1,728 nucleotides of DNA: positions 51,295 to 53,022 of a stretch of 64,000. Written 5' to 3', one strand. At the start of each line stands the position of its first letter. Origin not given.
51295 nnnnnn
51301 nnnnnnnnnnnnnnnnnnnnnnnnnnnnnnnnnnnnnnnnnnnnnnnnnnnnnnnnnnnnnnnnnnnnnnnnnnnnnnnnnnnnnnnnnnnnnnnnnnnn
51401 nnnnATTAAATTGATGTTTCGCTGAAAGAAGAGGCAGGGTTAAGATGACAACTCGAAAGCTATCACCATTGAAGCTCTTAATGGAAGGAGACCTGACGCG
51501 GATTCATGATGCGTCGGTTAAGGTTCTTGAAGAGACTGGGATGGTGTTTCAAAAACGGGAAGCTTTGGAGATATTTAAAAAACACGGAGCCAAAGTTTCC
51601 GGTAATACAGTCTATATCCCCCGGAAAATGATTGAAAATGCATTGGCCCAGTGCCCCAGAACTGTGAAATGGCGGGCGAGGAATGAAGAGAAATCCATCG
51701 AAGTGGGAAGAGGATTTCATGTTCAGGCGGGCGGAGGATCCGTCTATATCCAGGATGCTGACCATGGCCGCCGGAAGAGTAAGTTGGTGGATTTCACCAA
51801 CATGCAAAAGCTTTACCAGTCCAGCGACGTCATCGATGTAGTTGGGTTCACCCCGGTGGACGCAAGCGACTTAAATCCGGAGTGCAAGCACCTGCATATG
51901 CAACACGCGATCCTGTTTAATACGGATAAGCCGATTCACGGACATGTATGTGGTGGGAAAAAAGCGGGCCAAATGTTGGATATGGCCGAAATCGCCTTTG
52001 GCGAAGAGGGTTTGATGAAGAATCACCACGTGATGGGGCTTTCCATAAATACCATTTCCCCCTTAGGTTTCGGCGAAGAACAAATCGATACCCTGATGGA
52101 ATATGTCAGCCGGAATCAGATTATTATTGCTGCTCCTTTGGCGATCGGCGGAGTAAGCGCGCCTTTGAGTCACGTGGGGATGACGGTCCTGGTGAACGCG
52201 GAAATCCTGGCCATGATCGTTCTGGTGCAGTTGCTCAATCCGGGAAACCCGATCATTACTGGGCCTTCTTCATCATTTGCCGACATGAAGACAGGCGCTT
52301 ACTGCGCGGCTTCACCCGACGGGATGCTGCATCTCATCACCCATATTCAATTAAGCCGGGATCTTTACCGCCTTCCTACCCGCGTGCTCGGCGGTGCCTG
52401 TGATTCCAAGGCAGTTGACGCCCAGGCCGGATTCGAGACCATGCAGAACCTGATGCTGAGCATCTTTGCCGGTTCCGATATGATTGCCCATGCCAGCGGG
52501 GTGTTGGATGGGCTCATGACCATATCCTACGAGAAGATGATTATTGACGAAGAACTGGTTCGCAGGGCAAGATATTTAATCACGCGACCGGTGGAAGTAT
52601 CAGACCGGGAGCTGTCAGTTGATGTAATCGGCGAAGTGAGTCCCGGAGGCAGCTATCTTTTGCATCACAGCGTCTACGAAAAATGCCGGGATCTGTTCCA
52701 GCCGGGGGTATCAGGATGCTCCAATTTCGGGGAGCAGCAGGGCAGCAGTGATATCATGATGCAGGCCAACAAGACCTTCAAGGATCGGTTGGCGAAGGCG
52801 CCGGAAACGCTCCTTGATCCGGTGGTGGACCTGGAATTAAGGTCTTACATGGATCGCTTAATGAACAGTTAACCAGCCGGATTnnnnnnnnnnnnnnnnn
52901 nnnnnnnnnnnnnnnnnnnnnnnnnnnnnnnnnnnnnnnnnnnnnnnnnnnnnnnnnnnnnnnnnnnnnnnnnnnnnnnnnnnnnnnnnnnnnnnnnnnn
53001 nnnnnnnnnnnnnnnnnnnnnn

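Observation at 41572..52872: Sigma-54-controlled locus joining two amber-less MttB homologues with an OpuC importer, proline-racemase-family enzyme, ODH/KPR-like dehydrogenase and PanB homologue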

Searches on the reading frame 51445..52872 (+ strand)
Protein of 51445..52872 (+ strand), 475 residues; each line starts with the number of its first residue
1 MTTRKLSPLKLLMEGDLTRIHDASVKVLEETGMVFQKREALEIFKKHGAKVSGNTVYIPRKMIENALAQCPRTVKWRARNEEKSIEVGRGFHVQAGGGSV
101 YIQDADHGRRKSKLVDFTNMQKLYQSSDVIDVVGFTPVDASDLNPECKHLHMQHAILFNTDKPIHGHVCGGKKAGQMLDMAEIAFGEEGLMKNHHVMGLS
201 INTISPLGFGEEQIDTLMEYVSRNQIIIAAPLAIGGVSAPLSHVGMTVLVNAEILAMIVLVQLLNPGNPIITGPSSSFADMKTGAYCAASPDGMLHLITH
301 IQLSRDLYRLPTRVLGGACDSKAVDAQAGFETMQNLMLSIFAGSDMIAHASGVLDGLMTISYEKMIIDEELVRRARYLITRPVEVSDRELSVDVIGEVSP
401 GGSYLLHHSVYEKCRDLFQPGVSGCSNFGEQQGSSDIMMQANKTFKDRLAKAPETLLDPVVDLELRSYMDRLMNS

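Call 3: search_protein_families(library=pfam, proteins=[window:51445-52872:+])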
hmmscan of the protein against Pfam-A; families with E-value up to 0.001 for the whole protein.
window:51445-52872:+ (475 aa): 1 family
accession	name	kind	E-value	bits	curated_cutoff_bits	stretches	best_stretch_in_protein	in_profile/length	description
PF06253.16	MTTB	-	3.6e-110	368.8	25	1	3-472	25-495/500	Trimethylamine methyltransferase (MTTB)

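Call 4: search_protein_families(library=ncbifam, proteins=[window:51445-52872:+])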
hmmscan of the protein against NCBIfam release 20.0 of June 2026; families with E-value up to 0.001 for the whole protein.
window:51445-52872:+ (475 aa): 1 family
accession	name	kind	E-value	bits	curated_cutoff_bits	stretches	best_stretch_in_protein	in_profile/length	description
TIGR02369.2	trimeth_pyl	equivalog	7.6e-84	281.9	525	1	9-466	3-462/469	[trimethylamine--corrinoid protein] Co-methyltransferase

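Call 9: find_encoding_contigs(protein=window:51445-52872:+, flank=10000, max_places=6)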
Protein window:51445-52872:+ (475 aa): no gene with exactly this product is on record in the collection.

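Call 10: search_solved_structures(query=window:51445-52872:+, max_evalue=0.001)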
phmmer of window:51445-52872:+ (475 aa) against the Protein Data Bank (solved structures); distinct sequences matched with E-value up to 0.001: 5.
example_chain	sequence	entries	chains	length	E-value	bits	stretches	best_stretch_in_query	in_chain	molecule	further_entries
9yce_A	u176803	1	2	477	8.3e-79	268.8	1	9-469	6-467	Glycine betaine methyltransferase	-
2qne_A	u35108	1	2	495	8.4e-79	268.8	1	9-469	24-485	Putative methyltransferase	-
4yyc_A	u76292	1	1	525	3.5e-58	200.8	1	5-471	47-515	Putative trimethylamine methyltransferase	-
7xcl_A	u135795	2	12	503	4.3e-33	118.1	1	9-471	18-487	Trimethylamine methyltransferase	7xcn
7xcm_A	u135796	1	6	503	5.1e-33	117.9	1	9-471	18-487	Trimethylamine methyltransferase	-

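Call 36: search_solved_structures(query=window:51445-52872:+, max_evalue=0.001, show_alignments=4)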
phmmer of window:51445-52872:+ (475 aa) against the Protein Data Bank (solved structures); distinct sequences matched with E-value up to 0.001: 5.
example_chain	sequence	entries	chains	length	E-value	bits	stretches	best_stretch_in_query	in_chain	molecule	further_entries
9yce_A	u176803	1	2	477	8.3e-79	268.8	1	9-469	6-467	Glycine betaine methyltransferase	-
2qne_A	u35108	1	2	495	8.4e-79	268.8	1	9-469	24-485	Putative methyltransferase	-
4yyc_A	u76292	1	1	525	3.5e-58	200.8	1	5-471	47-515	Putative trimethylamine methyltransferase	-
7xcl_A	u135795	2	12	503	4.3e-33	118.1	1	9-471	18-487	Trimethylamine methyltransferase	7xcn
7xcm_A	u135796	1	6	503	5.1e-33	117.9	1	9-471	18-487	Trimethylamine methyltransferase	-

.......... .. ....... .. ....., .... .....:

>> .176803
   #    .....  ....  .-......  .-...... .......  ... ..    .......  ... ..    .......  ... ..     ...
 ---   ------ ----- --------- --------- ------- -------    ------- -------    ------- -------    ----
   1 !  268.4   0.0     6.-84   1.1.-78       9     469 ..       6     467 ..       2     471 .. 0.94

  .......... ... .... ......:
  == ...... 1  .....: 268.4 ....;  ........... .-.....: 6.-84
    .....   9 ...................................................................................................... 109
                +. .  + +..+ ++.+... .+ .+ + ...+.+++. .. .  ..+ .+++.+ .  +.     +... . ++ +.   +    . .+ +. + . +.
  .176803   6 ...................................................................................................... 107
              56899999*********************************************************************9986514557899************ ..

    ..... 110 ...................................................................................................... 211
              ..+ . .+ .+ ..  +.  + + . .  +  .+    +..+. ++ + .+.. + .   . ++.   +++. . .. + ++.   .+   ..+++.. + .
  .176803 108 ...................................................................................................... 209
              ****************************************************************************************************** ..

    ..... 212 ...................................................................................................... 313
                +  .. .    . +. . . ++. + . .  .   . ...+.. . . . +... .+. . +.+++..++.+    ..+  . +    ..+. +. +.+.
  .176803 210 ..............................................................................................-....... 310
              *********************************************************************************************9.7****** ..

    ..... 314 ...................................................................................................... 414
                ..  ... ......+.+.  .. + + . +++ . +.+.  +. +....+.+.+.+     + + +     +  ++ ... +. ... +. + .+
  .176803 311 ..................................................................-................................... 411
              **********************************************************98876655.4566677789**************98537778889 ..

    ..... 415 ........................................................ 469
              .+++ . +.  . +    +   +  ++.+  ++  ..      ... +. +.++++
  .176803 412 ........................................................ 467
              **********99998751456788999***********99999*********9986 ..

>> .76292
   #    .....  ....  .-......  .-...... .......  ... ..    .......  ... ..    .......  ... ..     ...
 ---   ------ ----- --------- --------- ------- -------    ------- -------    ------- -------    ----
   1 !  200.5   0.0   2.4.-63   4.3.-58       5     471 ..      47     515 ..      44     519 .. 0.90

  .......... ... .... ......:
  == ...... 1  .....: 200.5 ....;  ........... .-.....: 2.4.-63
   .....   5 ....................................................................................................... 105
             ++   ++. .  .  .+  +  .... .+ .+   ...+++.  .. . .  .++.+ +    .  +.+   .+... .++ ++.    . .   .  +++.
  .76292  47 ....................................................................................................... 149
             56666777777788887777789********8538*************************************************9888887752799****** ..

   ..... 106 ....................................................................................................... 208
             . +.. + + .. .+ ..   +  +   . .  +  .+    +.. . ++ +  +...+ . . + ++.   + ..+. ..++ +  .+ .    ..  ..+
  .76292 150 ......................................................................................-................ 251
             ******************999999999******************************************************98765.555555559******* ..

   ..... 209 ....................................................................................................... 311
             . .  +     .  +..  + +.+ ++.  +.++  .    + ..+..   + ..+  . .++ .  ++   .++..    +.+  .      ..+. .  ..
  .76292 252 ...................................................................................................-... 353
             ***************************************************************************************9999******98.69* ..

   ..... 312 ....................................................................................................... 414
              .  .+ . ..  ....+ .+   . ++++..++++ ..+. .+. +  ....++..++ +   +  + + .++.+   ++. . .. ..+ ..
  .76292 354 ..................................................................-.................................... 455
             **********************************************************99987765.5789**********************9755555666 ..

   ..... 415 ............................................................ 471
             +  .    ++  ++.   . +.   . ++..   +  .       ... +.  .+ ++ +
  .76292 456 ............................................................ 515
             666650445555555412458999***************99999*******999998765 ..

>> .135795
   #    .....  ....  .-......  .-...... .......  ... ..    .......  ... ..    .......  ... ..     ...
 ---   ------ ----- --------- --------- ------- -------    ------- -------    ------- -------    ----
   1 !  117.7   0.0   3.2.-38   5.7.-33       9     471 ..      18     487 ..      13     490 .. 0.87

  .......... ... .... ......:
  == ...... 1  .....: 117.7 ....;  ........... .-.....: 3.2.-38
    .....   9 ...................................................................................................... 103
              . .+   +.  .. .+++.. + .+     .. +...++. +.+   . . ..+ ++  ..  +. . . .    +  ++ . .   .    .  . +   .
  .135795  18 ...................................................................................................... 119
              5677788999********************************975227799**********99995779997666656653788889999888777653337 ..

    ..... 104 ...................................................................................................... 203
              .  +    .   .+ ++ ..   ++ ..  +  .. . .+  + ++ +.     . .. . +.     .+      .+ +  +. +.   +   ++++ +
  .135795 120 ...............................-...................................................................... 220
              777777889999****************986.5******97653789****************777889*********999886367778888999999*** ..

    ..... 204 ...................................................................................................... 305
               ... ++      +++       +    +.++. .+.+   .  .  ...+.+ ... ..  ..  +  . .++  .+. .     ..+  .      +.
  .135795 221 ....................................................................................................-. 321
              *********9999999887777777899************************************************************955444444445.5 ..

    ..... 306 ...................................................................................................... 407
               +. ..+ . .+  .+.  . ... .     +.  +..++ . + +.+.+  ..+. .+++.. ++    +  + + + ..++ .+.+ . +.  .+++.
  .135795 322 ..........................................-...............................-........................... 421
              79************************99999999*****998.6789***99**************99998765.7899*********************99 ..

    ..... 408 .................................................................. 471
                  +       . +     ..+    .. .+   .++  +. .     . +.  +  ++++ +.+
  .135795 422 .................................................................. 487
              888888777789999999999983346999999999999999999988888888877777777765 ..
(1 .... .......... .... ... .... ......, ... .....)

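Call 63: find_homologous_proteins(query=window:51445-52872:+, max_evalue=1e-20)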
Query window:51445-52872:+ (475 aa): 653 proteins with E <= 1e-20 among 8000 candidates; the best 120 are listed.
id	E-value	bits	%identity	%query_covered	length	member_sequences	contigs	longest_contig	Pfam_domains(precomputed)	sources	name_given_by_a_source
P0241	0.0e+0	1067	100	100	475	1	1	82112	PF06253.17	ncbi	ncbi:MAG: trimethylamine methyltransferase family protein [Bacillota bacterium]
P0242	2.4e-245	833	77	100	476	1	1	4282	PF06253.17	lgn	-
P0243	4.4e-239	812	78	96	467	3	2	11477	PF06253.17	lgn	-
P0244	1.3e-227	774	72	99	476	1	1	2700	PF06253.17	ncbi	-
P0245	5.0e-223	759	71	99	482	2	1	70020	PF06253.17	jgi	jgi:trimethylamine---corrinoid protein Co-methyltransferase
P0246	1.9e-219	747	70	100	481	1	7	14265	PF06253.17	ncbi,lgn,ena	-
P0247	1.8e-218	744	70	99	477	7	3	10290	PF06253.17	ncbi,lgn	-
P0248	7.7e-218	742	69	99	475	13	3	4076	PF06253.17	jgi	jgi:trimethylamine---corrinoid protein Co-methyltransferase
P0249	3.3e-217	740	68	99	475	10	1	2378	PF06253.17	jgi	jgi:trimethylamine---corrinoid protein Co-methyltransferase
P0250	3.3e-217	740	70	99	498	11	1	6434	PF06253.17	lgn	-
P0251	5.8e-217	739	69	99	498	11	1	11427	PF06253.17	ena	-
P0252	6.4e-217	739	70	99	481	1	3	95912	PF06253.17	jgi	jgi:trimethylamine---corrinoid protein Co-methyltransferase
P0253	7.5e-216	735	69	99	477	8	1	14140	PF06253.17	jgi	jgi:trimethylamine---corrinoid protein Co-methyltransferase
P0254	9.6e-216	735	69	99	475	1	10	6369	PF06253.17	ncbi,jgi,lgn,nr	ncbi:MAG: trimethylamine--corrinoid methyltransferase [Firmicutes bacterium]|nr:trimethylamine--corr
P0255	1.8e-215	734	68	99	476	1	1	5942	PF06253.17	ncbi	-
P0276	1.4e-172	593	55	99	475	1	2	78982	PF06253.17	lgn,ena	-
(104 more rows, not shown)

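Call 64: find_encoding_contigs(protein=P0245, flank=10000, max_places=1)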
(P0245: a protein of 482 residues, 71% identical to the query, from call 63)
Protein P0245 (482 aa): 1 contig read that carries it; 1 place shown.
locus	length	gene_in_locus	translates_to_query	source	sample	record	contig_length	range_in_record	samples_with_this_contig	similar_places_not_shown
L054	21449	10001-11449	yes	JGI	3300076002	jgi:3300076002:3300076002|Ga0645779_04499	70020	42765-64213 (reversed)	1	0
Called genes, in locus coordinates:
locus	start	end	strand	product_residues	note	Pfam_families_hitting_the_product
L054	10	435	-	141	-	PF07811:TadE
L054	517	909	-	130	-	PF07811:TadE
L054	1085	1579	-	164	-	PF01478:Peptidase_A24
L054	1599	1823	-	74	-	-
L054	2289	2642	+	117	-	PF02163:Peptidase_M50 (faint)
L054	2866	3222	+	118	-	PF02163:Peptidase_M50 (faint)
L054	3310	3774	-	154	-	-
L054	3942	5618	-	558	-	PF07905:PucR, PF13556:HTH_30 (weak)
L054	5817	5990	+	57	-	-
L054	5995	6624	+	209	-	PF02607:B12-binding_2, PF02310:B12-binding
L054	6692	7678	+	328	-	PF06253:MTTB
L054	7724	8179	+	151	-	PF06253:MTTB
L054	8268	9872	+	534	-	PF02028:BCCT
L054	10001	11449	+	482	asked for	PF06253:MTTB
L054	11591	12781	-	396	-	PF08240:ADH_N, PF00107:ADH_zinc_N, PF13602:ADH_zinc_N_2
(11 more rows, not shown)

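Call 65: find_encoding_contigs(protein=P0252, flank=10000, max_places=1)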
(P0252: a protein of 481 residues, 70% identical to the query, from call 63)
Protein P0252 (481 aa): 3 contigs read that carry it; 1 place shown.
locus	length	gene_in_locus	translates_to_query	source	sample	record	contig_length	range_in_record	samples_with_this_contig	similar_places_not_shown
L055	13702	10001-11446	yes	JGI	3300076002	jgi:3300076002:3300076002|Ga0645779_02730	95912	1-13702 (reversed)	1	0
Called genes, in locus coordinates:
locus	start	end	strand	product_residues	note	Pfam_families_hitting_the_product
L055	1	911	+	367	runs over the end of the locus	PF00005:ABC_tran, PF13304:AAA_21 (faint)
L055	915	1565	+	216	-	PF00528:BPD_transp_1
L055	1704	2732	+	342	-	PF05544:Pro_racemase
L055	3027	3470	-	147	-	-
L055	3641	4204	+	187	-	PF04309:G3P_antiterm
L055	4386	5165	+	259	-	PF00106:adh_short, PF08659:KR, PF13561:adh_short_C2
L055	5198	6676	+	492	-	PF00370:FGGY_N, PF02782:FGGY_C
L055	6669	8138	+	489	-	PF01565:FAD_binding_4, PF02913:FAD-oxidase_C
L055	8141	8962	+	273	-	PF01012:ETF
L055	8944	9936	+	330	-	PF00766:ETF_alpha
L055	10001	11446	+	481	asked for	PF06253:MTTB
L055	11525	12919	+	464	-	PF03972:MmgE_PrpD_N, PF19305:MmgE_PrpD_C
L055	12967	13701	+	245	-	?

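Call 66: find_encoding_contigs(protein=P0276, flank=10000, max_places=1)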
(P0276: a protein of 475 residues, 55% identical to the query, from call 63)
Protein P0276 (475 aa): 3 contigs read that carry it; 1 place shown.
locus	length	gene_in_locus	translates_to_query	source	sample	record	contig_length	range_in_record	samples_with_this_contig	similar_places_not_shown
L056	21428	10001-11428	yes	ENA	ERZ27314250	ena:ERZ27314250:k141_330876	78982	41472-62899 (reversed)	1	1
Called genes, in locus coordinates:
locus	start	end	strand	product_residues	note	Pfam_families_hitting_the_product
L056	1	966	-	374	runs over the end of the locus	PF22669:Exo_endo_phos2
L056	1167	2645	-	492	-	PF00158:Sigma54_activat, PF14532:Sigma54_activ_2, PF07728:AAA_5 (faint), PF25601:AAA_lid_14, PF02954:HTH_8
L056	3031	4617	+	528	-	PF02028:BCCT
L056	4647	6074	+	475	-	PF06253:MTTB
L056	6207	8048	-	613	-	PF00989:PAS (weak), PF00158:Sigma54_activat, PF14532:Sigma54_activ_2, PF07728:AAA_5 (weak), PF25601:AAA_lid_14, PF02954:HTH_8, PF13556:HTH_30 (faint)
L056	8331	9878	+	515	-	PF02028:BCCT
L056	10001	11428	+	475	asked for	PF06253:MTTB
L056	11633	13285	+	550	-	PF02028:BCCT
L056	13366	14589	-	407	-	PF01208:URO-D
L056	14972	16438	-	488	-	PF07991:KARI_N, PF01450:KARI_C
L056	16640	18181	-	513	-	PF00682:HMGL-like, PF22617:HCS_D2, PF08502:LeuA_dimer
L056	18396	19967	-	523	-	PF00682:HMGL-like, PF22617:HCS_D2, PF08502:LeuA_dimer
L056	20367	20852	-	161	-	PF01842:ACT, PF22629:ACT_AHAS_ss, PF13710:ACT_5, PF10369:ALS_ss_C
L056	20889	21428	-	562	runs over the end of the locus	PF02776:TPP_enzyme_N, PF00205:TPP_enzyme_M, PF02775:TPP_enzyme_C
